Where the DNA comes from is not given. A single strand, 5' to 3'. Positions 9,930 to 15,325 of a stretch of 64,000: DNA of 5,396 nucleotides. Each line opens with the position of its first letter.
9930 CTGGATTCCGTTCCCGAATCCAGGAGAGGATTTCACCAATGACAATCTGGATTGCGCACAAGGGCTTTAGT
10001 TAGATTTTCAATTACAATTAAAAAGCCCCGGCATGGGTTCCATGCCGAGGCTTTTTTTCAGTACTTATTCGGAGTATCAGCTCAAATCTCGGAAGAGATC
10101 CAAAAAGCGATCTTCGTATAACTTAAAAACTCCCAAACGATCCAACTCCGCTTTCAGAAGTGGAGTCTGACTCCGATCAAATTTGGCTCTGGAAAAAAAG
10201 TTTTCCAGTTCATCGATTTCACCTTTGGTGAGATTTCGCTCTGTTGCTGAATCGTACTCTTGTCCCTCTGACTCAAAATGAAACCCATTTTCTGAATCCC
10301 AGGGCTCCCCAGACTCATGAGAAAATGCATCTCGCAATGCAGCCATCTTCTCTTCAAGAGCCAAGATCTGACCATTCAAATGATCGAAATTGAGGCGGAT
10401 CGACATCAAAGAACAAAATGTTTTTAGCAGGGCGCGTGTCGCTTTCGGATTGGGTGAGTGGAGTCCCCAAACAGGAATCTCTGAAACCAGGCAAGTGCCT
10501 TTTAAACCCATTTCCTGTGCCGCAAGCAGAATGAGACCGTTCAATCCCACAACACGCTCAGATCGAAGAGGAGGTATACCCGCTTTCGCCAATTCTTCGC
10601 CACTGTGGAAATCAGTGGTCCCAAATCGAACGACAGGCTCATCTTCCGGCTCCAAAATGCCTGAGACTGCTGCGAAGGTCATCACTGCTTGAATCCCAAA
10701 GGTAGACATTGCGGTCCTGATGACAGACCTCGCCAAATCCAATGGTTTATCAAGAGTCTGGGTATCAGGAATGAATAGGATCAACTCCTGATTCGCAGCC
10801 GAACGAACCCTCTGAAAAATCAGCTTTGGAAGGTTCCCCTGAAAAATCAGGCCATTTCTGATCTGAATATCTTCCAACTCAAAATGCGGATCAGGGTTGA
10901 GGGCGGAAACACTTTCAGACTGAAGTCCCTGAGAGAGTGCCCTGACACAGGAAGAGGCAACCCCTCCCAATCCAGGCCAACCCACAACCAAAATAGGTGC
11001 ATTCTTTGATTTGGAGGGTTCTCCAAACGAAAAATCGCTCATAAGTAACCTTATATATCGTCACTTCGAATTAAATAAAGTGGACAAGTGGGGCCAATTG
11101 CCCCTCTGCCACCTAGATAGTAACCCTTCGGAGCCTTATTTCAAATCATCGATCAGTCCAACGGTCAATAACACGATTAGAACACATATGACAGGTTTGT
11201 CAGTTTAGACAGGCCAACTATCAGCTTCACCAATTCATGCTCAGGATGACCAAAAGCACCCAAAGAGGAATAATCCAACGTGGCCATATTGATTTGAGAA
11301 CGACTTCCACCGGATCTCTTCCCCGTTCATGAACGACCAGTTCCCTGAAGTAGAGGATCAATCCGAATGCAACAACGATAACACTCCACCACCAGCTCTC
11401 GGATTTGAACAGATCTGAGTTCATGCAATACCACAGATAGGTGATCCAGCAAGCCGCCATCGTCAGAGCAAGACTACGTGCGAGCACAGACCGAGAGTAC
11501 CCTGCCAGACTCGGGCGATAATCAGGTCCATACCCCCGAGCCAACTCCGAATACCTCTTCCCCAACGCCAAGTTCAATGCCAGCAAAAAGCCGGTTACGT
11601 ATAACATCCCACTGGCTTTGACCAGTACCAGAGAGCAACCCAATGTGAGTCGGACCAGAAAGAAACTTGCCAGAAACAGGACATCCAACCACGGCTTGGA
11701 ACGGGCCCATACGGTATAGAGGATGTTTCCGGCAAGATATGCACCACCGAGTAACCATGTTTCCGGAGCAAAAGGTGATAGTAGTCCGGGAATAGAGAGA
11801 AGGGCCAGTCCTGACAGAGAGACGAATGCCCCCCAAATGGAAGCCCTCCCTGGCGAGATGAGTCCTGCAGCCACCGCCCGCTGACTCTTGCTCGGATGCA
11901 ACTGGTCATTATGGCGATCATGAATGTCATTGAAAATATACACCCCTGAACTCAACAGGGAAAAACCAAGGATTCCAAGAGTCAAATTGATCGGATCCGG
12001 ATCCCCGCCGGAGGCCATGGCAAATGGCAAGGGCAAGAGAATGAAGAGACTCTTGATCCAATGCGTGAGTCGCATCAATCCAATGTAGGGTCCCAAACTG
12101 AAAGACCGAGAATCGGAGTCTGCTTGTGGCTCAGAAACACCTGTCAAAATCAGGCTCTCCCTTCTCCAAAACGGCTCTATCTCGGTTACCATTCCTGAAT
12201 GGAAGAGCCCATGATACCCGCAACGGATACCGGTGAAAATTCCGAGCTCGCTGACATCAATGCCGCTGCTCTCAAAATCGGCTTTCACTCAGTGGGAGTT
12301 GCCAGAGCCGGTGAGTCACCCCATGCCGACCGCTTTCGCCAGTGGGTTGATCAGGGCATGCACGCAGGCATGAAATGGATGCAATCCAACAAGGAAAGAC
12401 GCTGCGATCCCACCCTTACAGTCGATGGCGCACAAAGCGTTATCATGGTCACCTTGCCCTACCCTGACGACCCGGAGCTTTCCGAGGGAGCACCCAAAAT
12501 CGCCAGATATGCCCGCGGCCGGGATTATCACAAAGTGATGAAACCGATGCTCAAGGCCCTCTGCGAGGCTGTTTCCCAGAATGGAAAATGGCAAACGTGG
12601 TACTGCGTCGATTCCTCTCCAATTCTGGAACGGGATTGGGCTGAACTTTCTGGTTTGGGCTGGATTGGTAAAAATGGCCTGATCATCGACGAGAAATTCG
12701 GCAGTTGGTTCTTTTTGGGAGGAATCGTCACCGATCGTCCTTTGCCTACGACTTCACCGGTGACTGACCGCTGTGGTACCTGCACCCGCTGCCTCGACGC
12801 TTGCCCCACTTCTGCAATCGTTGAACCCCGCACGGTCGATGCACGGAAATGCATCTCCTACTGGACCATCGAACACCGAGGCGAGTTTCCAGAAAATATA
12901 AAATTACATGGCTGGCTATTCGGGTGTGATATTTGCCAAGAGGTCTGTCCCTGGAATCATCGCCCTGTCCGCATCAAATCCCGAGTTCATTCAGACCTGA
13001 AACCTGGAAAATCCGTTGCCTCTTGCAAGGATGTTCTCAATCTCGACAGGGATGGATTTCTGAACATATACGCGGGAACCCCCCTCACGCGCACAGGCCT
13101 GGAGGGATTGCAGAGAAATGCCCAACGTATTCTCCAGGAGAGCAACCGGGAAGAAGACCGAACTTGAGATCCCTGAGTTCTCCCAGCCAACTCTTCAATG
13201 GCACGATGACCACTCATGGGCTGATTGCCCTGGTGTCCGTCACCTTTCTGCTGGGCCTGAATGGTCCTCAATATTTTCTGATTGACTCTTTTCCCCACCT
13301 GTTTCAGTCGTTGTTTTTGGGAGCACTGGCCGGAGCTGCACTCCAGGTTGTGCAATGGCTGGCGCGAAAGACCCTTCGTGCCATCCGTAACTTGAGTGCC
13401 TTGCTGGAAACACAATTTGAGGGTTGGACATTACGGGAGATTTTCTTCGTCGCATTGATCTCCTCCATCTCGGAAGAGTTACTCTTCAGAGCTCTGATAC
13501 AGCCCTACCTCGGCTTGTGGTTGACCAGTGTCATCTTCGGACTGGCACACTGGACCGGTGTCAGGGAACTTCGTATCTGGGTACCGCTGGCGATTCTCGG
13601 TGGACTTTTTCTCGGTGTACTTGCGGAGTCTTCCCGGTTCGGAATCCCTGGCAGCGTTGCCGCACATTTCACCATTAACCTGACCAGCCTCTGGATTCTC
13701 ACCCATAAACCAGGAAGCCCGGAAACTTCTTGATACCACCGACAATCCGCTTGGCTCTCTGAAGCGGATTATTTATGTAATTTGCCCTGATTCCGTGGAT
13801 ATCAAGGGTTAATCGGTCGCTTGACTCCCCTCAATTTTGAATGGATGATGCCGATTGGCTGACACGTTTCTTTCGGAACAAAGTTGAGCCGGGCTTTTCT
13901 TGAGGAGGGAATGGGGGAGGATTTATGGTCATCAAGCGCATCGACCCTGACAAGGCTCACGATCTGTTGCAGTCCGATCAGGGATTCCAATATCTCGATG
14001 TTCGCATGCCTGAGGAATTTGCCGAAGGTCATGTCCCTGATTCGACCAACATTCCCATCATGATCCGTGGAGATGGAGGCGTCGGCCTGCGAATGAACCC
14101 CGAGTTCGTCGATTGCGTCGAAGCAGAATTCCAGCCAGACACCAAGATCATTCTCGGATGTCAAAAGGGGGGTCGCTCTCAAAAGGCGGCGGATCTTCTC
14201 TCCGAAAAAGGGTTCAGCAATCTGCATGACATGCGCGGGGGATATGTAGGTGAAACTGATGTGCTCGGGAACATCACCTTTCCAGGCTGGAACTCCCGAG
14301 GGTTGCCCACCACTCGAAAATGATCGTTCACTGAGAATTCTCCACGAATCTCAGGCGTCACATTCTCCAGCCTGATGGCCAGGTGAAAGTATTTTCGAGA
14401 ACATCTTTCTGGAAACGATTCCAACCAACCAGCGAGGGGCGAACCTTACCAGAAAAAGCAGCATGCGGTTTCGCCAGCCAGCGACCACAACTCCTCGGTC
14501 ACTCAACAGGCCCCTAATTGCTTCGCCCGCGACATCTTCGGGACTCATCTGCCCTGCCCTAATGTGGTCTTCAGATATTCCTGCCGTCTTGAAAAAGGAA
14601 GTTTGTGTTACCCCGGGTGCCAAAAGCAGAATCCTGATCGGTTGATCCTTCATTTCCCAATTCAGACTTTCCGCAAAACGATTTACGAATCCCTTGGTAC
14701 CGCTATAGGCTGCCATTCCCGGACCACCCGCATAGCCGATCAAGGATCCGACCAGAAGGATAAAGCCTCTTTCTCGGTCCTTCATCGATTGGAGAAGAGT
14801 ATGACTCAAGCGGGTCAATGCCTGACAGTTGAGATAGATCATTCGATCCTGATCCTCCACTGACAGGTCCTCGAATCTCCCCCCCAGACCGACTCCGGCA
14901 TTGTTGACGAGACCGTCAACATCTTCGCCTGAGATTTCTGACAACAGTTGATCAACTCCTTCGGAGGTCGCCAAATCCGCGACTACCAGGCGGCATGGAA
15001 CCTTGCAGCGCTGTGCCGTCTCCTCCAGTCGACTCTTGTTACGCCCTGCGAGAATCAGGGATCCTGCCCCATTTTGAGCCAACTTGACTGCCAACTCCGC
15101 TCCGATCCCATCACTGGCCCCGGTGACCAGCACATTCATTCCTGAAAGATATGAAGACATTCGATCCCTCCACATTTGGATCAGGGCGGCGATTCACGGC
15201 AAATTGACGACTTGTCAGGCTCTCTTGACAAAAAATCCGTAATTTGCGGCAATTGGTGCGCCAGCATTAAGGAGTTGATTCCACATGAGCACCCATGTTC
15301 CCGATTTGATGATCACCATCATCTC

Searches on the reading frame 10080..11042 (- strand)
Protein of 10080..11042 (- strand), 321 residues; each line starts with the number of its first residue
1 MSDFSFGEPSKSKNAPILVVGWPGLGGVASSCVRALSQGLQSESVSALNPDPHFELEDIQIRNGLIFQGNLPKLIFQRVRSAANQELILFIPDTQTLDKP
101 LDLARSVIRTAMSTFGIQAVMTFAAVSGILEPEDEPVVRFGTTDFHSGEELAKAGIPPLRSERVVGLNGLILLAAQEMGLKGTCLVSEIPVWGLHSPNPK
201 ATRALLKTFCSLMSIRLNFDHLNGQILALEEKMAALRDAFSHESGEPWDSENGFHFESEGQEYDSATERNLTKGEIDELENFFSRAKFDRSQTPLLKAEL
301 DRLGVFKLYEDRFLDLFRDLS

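Call 7: search_protein_families(library=pfam, proteins=[window:10080-11042:-], max_evalue=0.001)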
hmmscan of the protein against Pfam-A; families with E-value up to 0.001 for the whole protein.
window:10080-11042:- (321 aa): 1 family
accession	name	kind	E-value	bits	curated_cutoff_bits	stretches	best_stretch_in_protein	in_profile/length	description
PF09754.15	PAC2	-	4.2e-17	63.1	25.8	1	18-236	1-214/215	PAC2 family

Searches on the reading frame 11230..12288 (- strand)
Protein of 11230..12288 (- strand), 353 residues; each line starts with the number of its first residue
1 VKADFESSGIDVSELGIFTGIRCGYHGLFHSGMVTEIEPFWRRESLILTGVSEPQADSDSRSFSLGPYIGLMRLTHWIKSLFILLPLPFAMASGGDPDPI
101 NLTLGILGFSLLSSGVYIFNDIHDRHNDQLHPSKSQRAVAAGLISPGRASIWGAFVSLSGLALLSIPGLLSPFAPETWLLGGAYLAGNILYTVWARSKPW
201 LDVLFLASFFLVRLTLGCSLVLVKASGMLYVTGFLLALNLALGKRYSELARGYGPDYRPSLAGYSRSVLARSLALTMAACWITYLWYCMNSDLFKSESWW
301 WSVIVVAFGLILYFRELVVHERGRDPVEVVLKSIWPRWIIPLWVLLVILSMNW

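Call 7: search_protein_families(library=pfam, proteins=[window:11230-12288:-], max_evalue=0.001)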
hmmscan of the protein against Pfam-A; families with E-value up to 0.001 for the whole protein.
window:11230-12288:- (353 aa): 1 family
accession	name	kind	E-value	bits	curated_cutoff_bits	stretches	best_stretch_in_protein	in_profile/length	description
PF01040.23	UbiA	-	3e-20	73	34.2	1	83-319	4-234/250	UbiA prenyltransferase family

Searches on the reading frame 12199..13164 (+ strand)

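Call 7: search_protein_families(library=pfam, proteins=[window:12199-13164:+], max_evalue=0.001)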
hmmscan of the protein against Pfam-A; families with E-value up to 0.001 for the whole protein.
window:12199-13164:+ (322 aa): 7 families
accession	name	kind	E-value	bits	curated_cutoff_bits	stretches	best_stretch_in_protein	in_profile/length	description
PF13484.11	Fer4_16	-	1.8e-22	80.3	30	1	191-253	1-66/66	4Fe-4S double cluster binding domain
PF08331.15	QueG_DUF1730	-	1.4e-19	70.2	25.1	1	68-139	1-77/77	Epoxyqueuosine reductase QueG, DUF1730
PF13187.11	Fer4_9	-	3.2e-05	24.3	27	0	190-207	35-52/52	4Fe-4S dicluster domain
PF14697.11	Fer4_21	-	0.00011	22.6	35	0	188-206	37-56/59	4Fe-4S dicluster domain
PF00037.32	Fer4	-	0.00014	22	21.1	0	189-207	5-23/24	4Fe-4S binding domain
PF25160.1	LdpA_Fe-S-bd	-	0.00048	20.3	27.6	0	188-209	24-45/49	LdpA Fe-S cluster-binding domain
PF13237.11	Fer4_10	-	0.00053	20.3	25.5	0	189-213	6-31/53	4Fe-4S dicluster domain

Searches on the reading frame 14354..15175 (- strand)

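Call 7: search_protein_families(library=pfam, proteins=[window:14354-15175:-], max_evalue=0.001)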
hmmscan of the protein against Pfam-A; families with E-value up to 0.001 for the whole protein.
window:14354-15175:- (274 aa): 3 families
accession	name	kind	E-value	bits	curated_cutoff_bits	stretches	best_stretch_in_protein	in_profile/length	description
PF00106.31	adh_short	-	7e-40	137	26.6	1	14-197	2-189/195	short chain dehydrogenase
PF13561.12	adh_short_C2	-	6.7e-24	85.2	27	1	19-228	1-221/236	Enoyl-(Acyl carrier protein) reductase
PF08659.16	KR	-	4.6e-18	66.2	22.6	1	15-171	3-163/180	KR domain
